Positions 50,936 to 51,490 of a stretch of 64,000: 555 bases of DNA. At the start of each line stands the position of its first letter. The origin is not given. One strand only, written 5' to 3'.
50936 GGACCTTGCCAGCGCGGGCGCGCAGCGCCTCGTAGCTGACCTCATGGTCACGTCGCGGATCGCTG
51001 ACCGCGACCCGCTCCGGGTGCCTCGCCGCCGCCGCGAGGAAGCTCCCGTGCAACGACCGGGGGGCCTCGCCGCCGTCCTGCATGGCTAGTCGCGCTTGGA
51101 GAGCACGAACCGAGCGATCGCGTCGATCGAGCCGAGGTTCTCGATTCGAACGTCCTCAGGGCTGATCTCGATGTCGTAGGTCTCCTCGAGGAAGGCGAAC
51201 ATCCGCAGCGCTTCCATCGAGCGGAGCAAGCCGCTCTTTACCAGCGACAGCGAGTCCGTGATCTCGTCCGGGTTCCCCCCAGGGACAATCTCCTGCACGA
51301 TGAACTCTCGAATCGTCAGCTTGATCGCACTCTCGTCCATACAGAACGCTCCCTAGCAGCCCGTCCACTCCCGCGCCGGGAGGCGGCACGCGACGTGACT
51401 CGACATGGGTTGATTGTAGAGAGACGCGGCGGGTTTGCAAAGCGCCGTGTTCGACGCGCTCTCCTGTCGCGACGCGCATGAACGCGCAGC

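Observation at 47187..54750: Seven-kb segment where four genes are frameshifted while interleaved genes are intact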

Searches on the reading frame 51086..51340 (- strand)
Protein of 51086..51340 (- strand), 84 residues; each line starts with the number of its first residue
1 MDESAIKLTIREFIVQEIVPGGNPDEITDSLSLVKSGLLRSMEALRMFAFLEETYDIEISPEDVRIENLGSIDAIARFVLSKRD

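Call 13: find_encoding_contigs(protein=window:51086-51340:-, flank=10000, max_places=10)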
Protein window:51086-51340:- (84 aa): 9 contigs read that carry it; 7 places shown.
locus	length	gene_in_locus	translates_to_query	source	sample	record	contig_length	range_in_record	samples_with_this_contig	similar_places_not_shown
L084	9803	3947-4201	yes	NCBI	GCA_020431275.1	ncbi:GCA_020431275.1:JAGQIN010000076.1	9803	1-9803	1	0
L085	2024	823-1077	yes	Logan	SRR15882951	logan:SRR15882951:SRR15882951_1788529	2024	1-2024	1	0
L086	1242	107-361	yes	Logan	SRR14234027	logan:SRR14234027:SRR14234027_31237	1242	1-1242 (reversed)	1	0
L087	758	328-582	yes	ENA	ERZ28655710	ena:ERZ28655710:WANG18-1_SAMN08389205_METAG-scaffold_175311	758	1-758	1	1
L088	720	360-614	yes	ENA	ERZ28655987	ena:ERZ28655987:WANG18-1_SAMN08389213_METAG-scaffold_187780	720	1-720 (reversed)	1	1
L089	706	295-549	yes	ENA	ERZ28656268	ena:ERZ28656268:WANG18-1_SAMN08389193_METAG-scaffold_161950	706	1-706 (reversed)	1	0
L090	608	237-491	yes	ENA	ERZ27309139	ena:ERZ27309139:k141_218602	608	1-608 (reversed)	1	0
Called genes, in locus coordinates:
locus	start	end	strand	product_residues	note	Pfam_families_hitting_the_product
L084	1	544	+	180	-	PF01928:CYTH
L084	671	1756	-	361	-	PF00762:Ferrochelatase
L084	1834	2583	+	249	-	PF22624:AASDHPPT_N (weak), PF01648:ACPS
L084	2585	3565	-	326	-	PF04909:Amidohydro_2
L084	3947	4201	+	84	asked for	-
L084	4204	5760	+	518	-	PF00501:AMP-binding, PF13193:AMP-binding_C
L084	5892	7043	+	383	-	PF02771:Acyl-CoA_dh_N, PF02770:Acyl-CoA_dh_M, PF00441:Acyl-CoA_dh_1, PF08028:Acyl-CoA_dh_2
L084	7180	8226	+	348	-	-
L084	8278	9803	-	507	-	PF01235:Na_Ala_symp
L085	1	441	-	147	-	?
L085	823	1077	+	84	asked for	-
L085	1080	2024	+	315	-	?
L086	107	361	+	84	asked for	-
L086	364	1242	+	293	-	?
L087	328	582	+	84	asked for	-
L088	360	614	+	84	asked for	-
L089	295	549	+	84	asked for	-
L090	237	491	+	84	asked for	-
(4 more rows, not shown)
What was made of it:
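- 51086..51340 (-): Carrier protein (ACP/PCP, 84 aa), intact. The exact protein occurs on 9 contigs from NCBI, ENA and Logan (call 13).
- L084 carries CYTH, hemH 361 aa, PPTase 249 aa, amidohydrolase 326 aa, ACP 84 aa, A-domain 518 aa and ACAD 383 aa, all uninterrupted (call 13).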

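Call 24: find_homologous_proteins(query=L084:671-1756:-, max_evalue=1e-30)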
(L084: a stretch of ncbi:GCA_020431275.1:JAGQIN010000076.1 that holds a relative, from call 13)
Query L084:671-1756:- (361 aa): 8000 proteins with E <= 1e-30 among 8000 candidates; the best 120 are listed.
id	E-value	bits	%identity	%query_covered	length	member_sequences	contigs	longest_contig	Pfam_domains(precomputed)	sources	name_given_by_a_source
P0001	2.6e-143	496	66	95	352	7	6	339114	PF00762.25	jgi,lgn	jgi:ferrochelatase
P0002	3.1e-142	492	66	94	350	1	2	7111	PF00762.25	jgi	jgi:ferrochelatase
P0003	7.1e-142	491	66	93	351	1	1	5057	PF00762.25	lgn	-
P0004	1.1e-141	490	66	94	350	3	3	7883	PF00762.25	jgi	-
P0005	1.5e-141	490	66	93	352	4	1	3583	PF00762.25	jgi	jgi:ferrochelatase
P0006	4.8e-141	488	68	94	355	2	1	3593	PF00762.25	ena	-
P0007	7.8e-141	488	65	96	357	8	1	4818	PF01903.23,PF00762.25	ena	-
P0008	1.3e-140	487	66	93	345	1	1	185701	PF00762.25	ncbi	ncbi:MAG: ferrochelatase [bacterium]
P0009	1.6e-140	486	65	93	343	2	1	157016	PF01903.23,PF00762.25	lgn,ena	-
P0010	4.4e-140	485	64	93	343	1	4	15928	PF01903.23,PF00762.25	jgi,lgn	jgi:ferrochelatase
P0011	5.3e-140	485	66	93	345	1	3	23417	PF01903.23,PF00762.25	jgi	jgi:protoporphyrin/coproporphyrin ferrochelatase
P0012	8.1e-140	484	66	89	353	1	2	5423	PF00762.25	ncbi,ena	-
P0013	1.0e-139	484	65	95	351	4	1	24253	PF00762.25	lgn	-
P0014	1.1e-139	484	65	93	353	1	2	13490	PF00762.25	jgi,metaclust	metaclust:\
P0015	1.2e-139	484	64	94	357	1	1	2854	PF00762.25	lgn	-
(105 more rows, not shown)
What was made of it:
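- Tried and rejected: Protein search with the intact hemH (call 24).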

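Call 25: list_cluster_members(proteins=[L084:671-1756:-, L084:1834-2583:+, L084:2585-3565:-, L084:4204-5760:+, L081:1976-2989:+])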
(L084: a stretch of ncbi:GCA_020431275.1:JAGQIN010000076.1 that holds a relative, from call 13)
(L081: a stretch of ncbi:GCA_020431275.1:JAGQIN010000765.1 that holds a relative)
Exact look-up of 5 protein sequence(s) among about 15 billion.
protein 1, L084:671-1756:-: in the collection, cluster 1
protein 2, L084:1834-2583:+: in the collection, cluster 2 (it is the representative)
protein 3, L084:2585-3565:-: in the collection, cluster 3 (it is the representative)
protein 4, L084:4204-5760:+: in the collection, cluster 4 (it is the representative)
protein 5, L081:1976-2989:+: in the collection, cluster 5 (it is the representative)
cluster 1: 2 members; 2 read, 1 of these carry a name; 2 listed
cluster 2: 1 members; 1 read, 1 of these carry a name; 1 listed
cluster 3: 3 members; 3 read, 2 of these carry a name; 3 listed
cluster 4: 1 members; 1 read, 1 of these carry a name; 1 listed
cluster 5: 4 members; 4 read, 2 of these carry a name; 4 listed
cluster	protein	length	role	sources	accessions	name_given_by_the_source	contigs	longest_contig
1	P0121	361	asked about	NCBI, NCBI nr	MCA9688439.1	MAG: ferrochelatase [Myxococcales bacterium] | ferrochelatase [Myxococcales bacterium]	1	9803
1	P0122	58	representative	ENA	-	-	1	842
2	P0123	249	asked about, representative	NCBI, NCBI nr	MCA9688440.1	MAG: 4'-phosphopantetheinyl transferase superfamily protein [Myxococcales bacterium] | 4'-phosphopantetheinyl transferase superfamily protein [Myxococcales bacterium]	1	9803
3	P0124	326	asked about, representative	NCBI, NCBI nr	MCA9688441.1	MAG: amidohydrolase family protein [Myxococcales bacterium] | amidohydrolase family protein [Myxococcales bacterium]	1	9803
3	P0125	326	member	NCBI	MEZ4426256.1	MAG: amidohydrolase family protein [Nannocystaceae bacterium]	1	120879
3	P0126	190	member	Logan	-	-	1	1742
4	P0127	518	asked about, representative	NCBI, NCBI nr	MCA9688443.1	MAG: amino acid adenylation domain-containing protein [Myxococcales bacterium] | amino acid adenylation domain-containing protein [Myxococcales bacterium]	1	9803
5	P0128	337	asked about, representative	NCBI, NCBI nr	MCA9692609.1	MAG: hypothetical protein KC636_23620 [Myxococcales bacterium] | hypothetical protein [Myxococcales bacterium]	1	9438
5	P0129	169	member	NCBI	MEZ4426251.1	MAG: hypothetical protein R3A51_01015 [Nannocystaceae bacterium]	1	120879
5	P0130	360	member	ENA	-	-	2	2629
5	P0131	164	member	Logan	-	-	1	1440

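Call 29: search_protein_families(library=ncbifam, proteins=[P0121, P0123, P0124, window:51086-51340:-, P0127, P0128], max_evalue=0.001)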
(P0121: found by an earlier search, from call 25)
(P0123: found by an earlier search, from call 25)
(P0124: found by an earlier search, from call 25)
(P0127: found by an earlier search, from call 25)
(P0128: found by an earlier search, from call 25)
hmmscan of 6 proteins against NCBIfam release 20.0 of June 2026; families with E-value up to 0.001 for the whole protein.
P0121 (361 aa): 3 families
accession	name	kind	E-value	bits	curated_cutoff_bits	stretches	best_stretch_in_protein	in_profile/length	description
TIGR00109.1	hemH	equivalog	1.4e-74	251.4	124.6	2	6-206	4-207/322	ferrochelatase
NF000689.1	PRK00035.2-1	equivalog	9.7e-18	64.1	408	1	64-339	41-309/311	ferrochelatase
NF009095.0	PRK12435.1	subfamily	1.1e-10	41.2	455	1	99-337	82-303/311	ferrochelatase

P0123 (249 aa): 4 families
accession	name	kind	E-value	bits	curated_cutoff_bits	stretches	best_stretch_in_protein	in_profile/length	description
NF042922.1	4PPT_HetI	equivalog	7.4e-32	110.5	370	1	7-178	14-184/235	4'-phosphopantetheinyl transferase HetI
NF007676.0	PRK10351.1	equivalog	1.7e-12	47.3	174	1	63-175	38-145/195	4'-phosphopantetheinyl transferase AcpT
NF047349.1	4PPT_AusB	equivalog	5.8e-11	42.2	225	1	42-179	28-154/205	aureusimine biosynthesis 4'-phosphopantetheinyl transferase AusB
TIGR00556.1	pantethn_trn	domain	1.2e-08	35.1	45.35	1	117-179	4-70/128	phosphopantetheine--protein transferase domain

P0124 (326 aa): 0 families

window:51086-51340:- (84 aa): 4 families
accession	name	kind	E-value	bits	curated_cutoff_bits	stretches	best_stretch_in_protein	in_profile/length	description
NF052616.1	ACP_for_OlsHI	equivalog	9.6e-18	64.3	130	1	5-83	3-81/83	ornithine lipid biosynthesis acyl carrier protein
NF058660.1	cispen_ACP_AmcB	equivalog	1.6e-05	25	80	1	6-82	2-78/80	cispentacin biosynthesis acyl carrier protein AmcB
NF005480.0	PRK07081.1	equivalog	2.7e-05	24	72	1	9-79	4-73/83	acyl carrier protein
NF002150.0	PRK00982.1-4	subfamily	0.00048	20.3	66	1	1-82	1-78/80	acyl carrier protein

P0127 (518 aa): 107 families (the best 25 are shown)
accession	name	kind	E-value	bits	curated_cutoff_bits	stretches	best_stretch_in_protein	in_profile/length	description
TIGR01733.1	AA-adenyl-dom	subfamily_domain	2.5e-109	365.8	317.4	1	38-448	1-409/409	amino acid adenylation domain-containing protein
NF004837.0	PRK06187.1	subfamily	1.5e-87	294.1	476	1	11-514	10-518/531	long-chain-fatty-acid--CoA ligase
TIGR03098.1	ligase_PEP_1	hypoth_equivalog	1.1e-80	271.6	592.35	1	14-514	5-514/517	acyl-CoA ligase (AMP-forming), exosortase A system-associated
NF003417.0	PRK04813.1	subfamily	6e-79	265.9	476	1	19-514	13-499/505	D-alanine--poly(phosphoribitol) ligase subunit DltA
TIGR01734.1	D-ala-DACP-lig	equivalog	2.7e-78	263.7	559.85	1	18-515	9-499/504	D-alanine--poly(phosphoribitol) ligase subunit DltA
NF038078.1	NRPS_MxcG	equivalog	3.9e-76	256.4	2300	1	9-515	456-957/1442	myxochelin non-ribosomal peptide synthetase MxcG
NF004282.0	PRK05691.1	subfamily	1e-74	250.8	4090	1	9-514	2188-2691/4334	non-ribosomal peptide synthase/polyketide synthase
NF006182.0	PRK08316.1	subfamily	1.2e-73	248.5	663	1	17-509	19-508/523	fatty acyl-CoA synthetase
NF041803.1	NRPS_SolG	exception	2e-73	247.5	2200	1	15-515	567-1071/1163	solanimycin non-ribosomal peptide synthetase SolG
NF047350.1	aureusi_NRPS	equivalog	3e-66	223.4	2500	1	13-514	1438-1908/2373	aureusimine non-ribosomal peptide synthetase AusA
NF006181.0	PRK08314.1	subfamily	3.2e-66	223.7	705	2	146-514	187-550/563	long-chain-fatty-acid--CoA ligase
NF004797.0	PRK06145.1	equivalog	3.9e-66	223.4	850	1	18-509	11-486/499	acyl-CoA synthetase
TIGR02262.1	benz_CoA_lig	subfamily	6.9e-65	219.7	375.25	1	24-510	20-501/508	benzoate-CoA ligase family protein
NF005702.0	PRK07514.1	subfamily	8.2e-63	212.5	558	1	15-514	9-496/506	malonyl-CoA synthase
NF005801.1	PRK07656.1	equivalog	1.2e-62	212.2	657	1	16-509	8-494/500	FadD3 family acyl-CoA ligase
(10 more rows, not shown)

P0128 (337 aa): 0 families

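Call 30: search_protein_families(library=pfam, proteins=[P0121, P0123, P0124, window:51086-51340:-, P0127, P0128], max_evalue=0.01)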
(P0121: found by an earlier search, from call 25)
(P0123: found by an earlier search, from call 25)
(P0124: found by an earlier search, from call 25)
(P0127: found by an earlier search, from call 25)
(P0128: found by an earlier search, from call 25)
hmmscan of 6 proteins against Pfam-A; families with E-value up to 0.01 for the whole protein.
P0121 (361 aa): 2 families
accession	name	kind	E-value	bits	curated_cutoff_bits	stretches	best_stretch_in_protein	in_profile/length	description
PF00762.24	Ferrochelatase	-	5.3e-101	338.2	27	1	8-339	2-315/317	Ferrochelatase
PF01903.22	CbiX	-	0.00013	22.7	22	1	83-129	13-60/106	CbiX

P0123 (249 aa): 2 families
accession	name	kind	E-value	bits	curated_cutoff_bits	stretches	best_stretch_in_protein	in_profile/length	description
PF01648.25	ACPS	-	3e-17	63.1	25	1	118-223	2-110/111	4'-phosphopantetheinyl transferase superfamily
PF22624.1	AASDHPPT_N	-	1.8e-05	25.3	27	1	32-112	14-96/100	4'-phosphopantetheinyl transferase, N-terminal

P0124 (326 aa): 1 family
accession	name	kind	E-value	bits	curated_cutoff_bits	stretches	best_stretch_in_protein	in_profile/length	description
PF04909.20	Amidohydro_2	-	1.5e-35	123.8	26.4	1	7-326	1-288/289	Amidohydrolase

window:51086-51340:- (84 aa): 1 family
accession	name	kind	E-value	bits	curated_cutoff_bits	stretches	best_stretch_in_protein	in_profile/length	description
PF00550.31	PP-binding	-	0.0086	16.8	20.8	0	23-79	14-67/67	Phosphopantetheine attachment site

P0127 (518 aa): 2 families
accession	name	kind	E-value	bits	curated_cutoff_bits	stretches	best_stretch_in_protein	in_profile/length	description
PF00501.34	AMP-binding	-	7.6e-88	295.3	29.9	1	17-381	3-384/384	AMP-binding enzyme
PF13193.12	AMP-binding_C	-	1.3e-16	61.7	24.5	1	432-508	1-76/76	AMP-binding enzyme C-terminal domain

P0128 (337 aa): 0 families

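Call 43: search_solved_structures(query=P0128, max_evalue=1)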
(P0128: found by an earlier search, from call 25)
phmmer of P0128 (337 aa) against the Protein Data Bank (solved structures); distinct sequences matched with E-value up to 1: 0.

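Call 46: search_protein_families(library=pfam, proteins=[P0128], max_evalue=10)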
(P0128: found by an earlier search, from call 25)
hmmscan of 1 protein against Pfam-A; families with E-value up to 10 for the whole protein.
P0128 (337 aa): 1 family
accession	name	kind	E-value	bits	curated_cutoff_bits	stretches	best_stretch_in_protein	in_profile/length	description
PF00657.28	Lipase_GDSL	-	0.016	15.8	23.6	1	258-287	189-207/208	GDSL-like Lipase/Acylhydrolase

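Call 48: find_encoding_contigs(protein=P0126, flank=5000, max_places=5)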
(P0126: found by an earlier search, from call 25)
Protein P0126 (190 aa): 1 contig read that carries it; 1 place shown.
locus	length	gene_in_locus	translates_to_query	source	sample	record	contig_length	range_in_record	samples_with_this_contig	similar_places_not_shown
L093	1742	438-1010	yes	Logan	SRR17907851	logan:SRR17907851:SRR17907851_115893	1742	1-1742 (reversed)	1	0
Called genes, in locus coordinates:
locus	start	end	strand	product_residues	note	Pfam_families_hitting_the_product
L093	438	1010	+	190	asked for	PF04909:Amidohydro_2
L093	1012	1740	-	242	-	?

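Call 49: find_encoding_contigs(protein=P0122, flank=5000, max_places=5)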
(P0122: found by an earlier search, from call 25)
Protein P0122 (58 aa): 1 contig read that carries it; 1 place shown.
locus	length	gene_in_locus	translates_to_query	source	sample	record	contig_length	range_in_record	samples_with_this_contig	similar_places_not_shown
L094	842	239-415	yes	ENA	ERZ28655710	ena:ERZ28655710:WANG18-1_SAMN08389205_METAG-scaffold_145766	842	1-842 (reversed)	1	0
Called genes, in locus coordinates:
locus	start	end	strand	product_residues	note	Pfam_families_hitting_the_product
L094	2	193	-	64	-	?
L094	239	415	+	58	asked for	PF00762:Ferrochelatase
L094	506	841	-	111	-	?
